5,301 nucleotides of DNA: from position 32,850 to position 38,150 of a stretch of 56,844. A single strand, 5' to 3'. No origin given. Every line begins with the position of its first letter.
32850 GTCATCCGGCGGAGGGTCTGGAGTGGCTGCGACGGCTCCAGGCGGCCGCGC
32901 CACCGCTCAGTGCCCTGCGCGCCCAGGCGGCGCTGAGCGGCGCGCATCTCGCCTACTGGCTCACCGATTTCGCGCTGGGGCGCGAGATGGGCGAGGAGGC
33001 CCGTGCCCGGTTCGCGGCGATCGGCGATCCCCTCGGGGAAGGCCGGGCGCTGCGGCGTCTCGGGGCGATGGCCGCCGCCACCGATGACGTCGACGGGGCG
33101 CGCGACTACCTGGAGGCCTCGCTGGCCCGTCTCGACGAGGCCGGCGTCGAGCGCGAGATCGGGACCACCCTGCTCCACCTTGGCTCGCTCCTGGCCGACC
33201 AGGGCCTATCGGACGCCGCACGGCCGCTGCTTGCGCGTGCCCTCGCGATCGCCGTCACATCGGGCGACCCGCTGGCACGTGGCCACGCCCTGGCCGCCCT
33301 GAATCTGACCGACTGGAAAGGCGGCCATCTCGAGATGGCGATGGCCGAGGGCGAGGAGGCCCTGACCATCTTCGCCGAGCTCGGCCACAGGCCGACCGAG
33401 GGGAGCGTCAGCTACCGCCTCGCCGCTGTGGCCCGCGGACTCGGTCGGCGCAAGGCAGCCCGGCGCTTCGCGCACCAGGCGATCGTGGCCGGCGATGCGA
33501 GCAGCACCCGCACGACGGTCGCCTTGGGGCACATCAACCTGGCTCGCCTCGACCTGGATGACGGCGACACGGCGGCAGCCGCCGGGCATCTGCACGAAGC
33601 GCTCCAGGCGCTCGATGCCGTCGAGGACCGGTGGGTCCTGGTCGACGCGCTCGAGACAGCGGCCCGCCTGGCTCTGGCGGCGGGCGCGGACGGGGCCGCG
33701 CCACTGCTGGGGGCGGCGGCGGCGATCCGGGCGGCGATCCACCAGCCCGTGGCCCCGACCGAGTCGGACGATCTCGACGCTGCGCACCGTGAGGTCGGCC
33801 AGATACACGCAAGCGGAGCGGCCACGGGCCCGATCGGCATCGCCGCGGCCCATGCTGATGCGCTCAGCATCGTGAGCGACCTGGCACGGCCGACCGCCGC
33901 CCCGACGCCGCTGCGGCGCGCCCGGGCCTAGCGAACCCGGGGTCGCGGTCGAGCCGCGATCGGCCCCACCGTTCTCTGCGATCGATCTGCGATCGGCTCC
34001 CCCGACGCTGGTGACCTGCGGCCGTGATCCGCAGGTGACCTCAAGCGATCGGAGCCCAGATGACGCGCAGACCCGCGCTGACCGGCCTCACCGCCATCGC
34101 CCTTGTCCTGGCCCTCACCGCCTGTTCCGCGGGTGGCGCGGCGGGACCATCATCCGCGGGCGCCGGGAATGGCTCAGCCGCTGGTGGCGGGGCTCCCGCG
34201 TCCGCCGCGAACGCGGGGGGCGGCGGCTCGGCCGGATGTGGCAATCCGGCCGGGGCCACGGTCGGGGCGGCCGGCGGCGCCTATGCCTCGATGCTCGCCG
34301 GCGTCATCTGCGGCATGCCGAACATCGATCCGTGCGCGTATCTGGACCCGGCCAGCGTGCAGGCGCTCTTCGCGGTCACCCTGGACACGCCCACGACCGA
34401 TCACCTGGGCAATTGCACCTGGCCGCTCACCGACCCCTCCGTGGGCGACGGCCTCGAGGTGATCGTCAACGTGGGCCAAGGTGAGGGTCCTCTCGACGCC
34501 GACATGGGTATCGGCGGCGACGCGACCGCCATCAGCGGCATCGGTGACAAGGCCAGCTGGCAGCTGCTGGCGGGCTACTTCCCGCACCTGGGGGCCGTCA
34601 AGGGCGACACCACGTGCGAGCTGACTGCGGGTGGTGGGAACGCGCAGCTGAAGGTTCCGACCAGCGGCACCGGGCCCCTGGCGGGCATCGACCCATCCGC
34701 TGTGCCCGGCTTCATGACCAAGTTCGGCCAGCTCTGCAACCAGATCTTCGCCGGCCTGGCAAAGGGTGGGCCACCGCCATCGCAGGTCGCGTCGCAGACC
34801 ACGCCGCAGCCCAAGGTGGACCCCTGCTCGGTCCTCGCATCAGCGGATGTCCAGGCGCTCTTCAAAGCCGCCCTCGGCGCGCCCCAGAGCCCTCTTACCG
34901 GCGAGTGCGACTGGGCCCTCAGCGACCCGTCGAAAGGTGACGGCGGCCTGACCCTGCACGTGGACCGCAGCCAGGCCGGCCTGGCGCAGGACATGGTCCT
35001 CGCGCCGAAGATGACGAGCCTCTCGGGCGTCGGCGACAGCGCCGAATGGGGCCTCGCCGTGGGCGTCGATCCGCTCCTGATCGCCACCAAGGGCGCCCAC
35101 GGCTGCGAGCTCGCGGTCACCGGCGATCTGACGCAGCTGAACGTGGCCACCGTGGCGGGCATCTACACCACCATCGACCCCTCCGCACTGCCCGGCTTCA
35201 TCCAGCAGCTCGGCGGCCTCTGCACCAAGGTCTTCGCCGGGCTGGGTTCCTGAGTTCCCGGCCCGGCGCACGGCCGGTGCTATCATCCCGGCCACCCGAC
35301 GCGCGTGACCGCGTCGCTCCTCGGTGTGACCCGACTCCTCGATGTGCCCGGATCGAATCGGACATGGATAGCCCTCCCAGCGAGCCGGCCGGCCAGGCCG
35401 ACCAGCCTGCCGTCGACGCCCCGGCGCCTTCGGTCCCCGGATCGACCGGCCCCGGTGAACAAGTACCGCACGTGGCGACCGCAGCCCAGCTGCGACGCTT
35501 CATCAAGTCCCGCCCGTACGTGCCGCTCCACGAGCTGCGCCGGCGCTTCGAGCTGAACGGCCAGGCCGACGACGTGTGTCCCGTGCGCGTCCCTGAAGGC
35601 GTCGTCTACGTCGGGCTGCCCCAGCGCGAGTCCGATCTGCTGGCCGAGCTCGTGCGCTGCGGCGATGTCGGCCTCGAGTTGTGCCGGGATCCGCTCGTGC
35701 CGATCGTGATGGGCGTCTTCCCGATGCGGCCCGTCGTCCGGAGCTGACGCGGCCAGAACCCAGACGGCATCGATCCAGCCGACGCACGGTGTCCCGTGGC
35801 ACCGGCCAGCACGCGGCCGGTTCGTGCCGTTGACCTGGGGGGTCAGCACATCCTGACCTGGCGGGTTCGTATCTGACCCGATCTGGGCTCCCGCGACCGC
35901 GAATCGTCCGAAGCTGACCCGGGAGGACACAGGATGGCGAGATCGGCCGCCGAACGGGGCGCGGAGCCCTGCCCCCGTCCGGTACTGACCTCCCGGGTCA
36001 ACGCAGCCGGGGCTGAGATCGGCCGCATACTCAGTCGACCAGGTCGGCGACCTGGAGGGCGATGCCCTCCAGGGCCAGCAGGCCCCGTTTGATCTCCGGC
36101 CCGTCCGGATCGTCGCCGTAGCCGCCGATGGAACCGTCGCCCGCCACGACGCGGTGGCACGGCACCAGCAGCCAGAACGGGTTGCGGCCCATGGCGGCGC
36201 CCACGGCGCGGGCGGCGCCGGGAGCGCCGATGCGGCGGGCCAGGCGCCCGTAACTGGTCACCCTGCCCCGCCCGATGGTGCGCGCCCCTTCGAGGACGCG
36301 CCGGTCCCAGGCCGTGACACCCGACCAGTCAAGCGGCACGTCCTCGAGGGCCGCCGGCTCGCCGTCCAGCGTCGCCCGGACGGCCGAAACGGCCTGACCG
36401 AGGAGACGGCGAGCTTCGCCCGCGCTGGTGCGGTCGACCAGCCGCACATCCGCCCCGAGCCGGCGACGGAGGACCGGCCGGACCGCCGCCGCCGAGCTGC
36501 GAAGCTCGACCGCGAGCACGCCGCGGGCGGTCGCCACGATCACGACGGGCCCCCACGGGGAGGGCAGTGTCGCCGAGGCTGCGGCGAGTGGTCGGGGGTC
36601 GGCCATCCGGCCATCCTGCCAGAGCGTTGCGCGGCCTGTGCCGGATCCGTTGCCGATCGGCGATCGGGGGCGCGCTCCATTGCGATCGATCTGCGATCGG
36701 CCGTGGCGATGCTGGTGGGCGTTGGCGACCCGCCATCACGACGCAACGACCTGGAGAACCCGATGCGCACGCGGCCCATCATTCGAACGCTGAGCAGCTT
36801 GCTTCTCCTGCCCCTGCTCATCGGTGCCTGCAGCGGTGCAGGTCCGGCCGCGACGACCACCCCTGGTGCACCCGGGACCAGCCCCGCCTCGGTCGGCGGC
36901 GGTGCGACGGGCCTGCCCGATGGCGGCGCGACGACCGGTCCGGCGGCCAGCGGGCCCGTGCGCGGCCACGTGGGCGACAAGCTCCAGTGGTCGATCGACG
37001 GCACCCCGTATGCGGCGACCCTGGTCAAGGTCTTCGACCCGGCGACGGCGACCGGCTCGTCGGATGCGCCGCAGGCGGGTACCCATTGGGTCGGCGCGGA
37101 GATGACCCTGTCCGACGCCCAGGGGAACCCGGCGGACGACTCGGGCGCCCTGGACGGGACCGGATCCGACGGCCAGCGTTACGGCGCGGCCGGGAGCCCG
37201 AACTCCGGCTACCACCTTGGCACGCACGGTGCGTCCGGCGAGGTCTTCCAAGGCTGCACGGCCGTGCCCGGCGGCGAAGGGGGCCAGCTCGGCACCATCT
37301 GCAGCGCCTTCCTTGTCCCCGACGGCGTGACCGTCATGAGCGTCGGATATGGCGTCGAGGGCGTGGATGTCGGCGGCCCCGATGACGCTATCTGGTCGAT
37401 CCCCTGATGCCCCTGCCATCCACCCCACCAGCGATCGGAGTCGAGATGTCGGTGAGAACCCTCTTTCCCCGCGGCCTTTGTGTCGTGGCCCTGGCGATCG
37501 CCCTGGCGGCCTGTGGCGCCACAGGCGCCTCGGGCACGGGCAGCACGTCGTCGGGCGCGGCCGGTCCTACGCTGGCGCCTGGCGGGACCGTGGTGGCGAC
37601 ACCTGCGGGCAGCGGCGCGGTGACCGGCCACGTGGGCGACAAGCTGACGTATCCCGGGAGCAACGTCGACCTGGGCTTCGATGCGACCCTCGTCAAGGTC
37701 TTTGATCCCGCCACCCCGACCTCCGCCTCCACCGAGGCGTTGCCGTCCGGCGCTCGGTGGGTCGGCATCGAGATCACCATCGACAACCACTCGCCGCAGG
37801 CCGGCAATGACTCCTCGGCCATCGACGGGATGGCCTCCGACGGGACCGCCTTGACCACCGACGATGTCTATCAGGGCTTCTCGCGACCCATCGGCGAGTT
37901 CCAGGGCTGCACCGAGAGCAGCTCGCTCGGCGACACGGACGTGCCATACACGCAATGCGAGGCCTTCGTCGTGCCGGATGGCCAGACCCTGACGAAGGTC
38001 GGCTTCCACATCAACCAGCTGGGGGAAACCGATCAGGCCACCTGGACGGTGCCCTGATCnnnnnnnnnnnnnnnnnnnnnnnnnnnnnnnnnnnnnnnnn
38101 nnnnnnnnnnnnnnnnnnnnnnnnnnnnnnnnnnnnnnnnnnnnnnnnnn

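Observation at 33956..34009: Phased GCGATCG direct repeats with SARP-like geometry, present in two copies (also 36660-36713)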

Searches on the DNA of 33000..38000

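Call 38: search_rna_families(source=window, start=33000, end=38000, threshold=evalue, max_evalue=1)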
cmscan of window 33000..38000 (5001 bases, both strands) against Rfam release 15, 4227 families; matches with E-value up to 1: 0.
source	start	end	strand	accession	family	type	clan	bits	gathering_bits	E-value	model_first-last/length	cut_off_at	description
